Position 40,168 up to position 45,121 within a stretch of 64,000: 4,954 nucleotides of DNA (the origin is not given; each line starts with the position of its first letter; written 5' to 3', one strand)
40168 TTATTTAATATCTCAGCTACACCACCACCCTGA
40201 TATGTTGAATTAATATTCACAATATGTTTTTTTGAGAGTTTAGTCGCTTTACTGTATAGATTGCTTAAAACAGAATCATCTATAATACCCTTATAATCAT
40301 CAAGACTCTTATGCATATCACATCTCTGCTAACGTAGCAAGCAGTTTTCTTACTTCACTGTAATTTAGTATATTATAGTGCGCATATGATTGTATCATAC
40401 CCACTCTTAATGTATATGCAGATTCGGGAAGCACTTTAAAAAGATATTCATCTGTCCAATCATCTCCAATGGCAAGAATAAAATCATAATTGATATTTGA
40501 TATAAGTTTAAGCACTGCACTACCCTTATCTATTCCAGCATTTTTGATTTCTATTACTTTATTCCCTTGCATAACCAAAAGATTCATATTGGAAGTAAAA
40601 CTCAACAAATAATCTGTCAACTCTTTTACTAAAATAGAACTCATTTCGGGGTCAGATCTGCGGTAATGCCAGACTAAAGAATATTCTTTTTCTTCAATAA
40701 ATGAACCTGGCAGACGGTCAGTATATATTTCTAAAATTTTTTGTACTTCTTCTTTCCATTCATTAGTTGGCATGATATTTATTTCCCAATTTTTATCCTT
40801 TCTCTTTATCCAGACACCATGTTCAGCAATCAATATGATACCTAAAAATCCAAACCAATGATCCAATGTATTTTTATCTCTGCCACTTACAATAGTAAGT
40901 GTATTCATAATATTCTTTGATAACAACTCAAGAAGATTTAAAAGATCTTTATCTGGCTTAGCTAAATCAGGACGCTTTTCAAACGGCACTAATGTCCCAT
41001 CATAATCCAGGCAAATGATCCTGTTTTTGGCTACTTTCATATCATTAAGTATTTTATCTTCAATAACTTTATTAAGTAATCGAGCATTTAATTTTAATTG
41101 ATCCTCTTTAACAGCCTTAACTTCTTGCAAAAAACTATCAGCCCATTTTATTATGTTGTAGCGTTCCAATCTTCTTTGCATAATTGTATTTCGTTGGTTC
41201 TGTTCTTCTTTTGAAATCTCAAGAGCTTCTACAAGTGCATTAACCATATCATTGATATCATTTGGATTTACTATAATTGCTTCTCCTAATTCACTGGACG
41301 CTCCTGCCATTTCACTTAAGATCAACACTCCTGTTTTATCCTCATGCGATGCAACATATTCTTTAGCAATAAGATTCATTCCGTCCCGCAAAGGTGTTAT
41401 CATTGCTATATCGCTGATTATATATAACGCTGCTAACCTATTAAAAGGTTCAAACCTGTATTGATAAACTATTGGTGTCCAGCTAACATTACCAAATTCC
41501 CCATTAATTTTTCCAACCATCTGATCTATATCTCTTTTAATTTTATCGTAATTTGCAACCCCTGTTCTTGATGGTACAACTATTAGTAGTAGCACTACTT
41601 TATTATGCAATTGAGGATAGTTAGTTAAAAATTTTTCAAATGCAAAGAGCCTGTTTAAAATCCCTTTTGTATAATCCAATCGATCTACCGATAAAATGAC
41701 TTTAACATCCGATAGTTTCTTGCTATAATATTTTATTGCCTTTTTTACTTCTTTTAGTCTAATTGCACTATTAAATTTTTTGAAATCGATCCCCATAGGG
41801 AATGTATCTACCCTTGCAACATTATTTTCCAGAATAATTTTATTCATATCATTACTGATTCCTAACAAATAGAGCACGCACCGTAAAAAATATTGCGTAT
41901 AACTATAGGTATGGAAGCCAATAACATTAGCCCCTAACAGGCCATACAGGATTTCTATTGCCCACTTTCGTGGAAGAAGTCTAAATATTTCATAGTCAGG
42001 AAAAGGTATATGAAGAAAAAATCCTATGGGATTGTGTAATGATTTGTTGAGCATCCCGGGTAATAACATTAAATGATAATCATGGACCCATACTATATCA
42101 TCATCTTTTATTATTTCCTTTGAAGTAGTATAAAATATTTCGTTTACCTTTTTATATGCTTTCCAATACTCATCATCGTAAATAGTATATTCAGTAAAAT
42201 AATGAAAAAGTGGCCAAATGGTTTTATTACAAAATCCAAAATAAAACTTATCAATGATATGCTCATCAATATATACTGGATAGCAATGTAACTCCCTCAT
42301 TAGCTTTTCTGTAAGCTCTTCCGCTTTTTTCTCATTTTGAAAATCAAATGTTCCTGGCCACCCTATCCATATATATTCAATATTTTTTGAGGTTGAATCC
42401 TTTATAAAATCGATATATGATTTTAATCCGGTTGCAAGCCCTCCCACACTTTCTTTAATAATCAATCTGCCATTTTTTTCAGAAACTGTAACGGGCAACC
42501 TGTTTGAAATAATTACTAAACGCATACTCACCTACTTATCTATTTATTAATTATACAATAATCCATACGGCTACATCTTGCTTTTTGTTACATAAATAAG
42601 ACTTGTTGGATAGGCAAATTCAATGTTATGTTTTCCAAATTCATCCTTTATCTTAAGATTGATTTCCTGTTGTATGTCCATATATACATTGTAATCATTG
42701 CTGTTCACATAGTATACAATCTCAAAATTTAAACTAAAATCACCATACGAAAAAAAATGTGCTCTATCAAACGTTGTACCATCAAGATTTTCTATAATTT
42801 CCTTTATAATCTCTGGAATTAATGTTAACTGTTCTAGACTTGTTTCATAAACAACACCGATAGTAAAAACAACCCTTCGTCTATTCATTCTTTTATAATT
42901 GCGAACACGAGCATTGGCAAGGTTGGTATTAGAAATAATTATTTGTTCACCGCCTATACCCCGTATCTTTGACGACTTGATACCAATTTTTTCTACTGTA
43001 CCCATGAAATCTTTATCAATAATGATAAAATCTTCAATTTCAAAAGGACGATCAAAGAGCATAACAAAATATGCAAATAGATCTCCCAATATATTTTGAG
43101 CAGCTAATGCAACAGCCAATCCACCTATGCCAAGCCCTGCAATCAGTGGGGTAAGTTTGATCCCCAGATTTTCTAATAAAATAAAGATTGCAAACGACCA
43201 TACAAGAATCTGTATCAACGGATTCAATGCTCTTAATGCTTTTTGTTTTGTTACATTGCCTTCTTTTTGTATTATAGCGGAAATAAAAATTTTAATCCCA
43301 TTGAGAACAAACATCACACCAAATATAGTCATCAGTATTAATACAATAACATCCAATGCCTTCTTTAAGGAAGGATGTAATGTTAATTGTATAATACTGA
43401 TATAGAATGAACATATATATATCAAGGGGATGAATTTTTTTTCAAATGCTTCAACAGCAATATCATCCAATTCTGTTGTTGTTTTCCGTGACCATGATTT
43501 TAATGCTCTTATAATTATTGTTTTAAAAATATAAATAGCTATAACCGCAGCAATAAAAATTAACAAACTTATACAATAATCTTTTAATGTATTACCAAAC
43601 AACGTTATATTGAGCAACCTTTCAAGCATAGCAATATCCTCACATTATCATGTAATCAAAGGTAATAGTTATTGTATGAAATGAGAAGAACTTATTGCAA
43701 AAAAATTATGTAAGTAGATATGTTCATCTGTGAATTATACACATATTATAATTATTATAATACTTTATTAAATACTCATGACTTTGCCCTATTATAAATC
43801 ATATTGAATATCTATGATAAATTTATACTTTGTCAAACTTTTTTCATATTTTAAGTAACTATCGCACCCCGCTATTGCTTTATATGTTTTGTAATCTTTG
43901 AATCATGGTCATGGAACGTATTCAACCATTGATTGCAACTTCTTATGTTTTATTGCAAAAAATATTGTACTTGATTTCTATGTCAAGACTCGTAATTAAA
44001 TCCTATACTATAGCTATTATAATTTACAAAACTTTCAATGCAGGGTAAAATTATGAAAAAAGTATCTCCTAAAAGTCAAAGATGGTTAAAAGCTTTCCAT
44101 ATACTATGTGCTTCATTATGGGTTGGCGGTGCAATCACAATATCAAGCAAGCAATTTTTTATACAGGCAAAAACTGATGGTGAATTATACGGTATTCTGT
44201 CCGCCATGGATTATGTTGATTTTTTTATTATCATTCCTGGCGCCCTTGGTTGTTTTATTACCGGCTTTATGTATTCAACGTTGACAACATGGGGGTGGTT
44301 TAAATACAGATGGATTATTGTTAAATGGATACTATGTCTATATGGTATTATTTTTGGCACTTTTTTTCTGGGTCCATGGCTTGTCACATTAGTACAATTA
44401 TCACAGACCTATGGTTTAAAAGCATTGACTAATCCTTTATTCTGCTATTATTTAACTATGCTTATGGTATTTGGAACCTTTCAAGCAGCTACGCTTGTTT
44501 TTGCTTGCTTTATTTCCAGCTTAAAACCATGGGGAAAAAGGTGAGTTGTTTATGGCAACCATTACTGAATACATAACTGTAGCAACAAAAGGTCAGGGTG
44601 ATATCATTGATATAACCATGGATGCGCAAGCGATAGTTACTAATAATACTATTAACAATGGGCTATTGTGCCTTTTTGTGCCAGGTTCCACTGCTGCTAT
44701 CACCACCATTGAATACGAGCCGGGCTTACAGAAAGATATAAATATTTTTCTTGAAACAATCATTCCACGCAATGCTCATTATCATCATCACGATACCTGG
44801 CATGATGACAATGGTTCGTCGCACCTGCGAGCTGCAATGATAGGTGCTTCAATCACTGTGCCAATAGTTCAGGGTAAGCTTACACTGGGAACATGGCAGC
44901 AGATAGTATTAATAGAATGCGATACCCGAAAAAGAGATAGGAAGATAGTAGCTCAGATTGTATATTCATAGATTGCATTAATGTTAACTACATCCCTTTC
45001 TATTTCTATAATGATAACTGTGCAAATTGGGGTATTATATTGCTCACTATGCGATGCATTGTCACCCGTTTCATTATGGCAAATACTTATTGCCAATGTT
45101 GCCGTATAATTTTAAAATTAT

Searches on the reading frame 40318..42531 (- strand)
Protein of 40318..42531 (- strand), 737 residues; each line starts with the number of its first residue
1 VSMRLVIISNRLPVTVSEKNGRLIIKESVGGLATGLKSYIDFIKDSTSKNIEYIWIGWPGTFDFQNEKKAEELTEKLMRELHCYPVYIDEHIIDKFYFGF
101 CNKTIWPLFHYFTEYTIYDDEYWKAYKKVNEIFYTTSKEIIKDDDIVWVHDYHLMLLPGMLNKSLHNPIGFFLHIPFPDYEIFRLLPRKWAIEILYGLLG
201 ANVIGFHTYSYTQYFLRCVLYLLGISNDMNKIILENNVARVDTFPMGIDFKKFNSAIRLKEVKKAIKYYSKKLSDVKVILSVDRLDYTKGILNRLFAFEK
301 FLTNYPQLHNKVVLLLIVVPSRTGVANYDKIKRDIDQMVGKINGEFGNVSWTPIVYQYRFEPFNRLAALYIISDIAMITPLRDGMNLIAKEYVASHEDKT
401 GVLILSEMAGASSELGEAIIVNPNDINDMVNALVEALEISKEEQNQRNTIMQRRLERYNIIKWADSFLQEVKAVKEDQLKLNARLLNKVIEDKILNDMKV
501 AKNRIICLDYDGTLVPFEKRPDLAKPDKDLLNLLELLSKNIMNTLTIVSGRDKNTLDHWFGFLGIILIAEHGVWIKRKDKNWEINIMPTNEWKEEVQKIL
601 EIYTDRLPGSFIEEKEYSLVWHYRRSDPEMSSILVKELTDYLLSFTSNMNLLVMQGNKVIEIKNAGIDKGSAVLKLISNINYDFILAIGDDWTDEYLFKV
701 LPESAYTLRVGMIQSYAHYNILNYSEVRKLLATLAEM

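Call 22: search_protein_families(library=pfam, proteins=[window:40318-42531:-], max_evalue=0.0001)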
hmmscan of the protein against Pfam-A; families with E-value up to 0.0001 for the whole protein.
window:40318-42531:- (737 aa): 3 families
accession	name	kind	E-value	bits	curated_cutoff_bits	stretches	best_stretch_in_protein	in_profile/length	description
PF00982.27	Glyco_transf_20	-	1.4e-141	472.9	32.5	1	4-472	2-472/473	Glycosyltransferase family 20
PF02358.22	Trehalose_PPase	-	4.3e-51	173.8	27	1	507-704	1-206/235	Trehalose-phosphatase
PF08282.18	Hydrolase_3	-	5.3e-08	33.3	20.9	0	651-700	170-221/255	haloacid dehalogenase-like hydrolase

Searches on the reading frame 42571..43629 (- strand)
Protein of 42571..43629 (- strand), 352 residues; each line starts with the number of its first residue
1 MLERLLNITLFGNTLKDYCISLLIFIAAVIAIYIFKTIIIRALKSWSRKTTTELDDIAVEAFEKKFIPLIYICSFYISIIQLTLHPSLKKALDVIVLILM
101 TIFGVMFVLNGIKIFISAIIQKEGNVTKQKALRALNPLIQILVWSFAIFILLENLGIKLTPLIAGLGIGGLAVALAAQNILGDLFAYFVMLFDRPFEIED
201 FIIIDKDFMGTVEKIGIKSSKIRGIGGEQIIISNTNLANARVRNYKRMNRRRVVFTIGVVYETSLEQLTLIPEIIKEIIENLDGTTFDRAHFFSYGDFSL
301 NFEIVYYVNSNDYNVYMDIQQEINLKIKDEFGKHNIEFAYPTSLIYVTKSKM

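Call 22: search_protein_families(library=pfam, proteins=[window:42571-43629:-], max_evalue=0.0001)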
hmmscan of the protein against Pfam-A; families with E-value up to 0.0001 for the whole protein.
window:42571-43629:- (352 aa): 3 families
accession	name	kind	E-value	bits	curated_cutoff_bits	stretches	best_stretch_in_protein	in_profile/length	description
PF21082.3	MS_channel_3rd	-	8.8e-18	65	21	1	253-338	1-88/88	Mechanosensitive ion channel MscS, C-terminal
PF00924.24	MS_channel_2nd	-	4.6e-15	55.9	20.2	1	179-247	1-68/68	Mechanosensitive ion channel, beta-domain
PF21088.3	MS_channel_1st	-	1.7e-06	28.3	23.1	1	140-178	4-42/42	Mechanosensitive ion channel, transmembrane helices 2/3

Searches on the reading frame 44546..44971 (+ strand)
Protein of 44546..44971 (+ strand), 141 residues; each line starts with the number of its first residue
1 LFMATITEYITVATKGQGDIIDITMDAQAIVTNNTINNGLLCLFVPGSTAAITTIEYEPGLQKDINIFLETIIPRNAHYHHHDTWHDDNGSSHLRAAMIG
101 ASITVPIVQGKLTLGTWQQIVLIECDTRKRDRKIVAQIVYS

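Call 23: search_protein_families(library=pfam, proteins=[window:44546-44971:+], max_evalue=0.0001)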
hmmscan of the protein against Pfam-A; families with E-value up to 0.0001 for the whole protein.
window:44546-44971:+ (141 aa): 1 family
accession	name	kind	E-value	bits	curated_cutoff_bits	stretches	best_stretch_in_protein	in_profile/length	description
PF01894.22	UPF0047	-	7.1e-36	123.4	27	1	22-138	1-117/117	Uncharacterised protein family UPF0047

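Call 70: search_protein_families(library=ncbifam, proteins=[window:44546-44971:+], max_evalue=0.001)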
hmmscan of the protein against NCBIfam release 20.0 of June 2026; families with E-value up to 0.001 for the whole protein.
window:44546-44971:+ (141 aa): 1 family
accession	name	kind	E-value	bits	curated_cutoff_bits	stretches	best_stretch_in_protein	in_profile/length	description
TIGR00149.1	TIGR00149_YjbQ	hypoth_equivalog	3.7e-33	114.1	67.75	1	11-137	4-128/132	secondary thiamine-phosphate synthase enzyme YjbQ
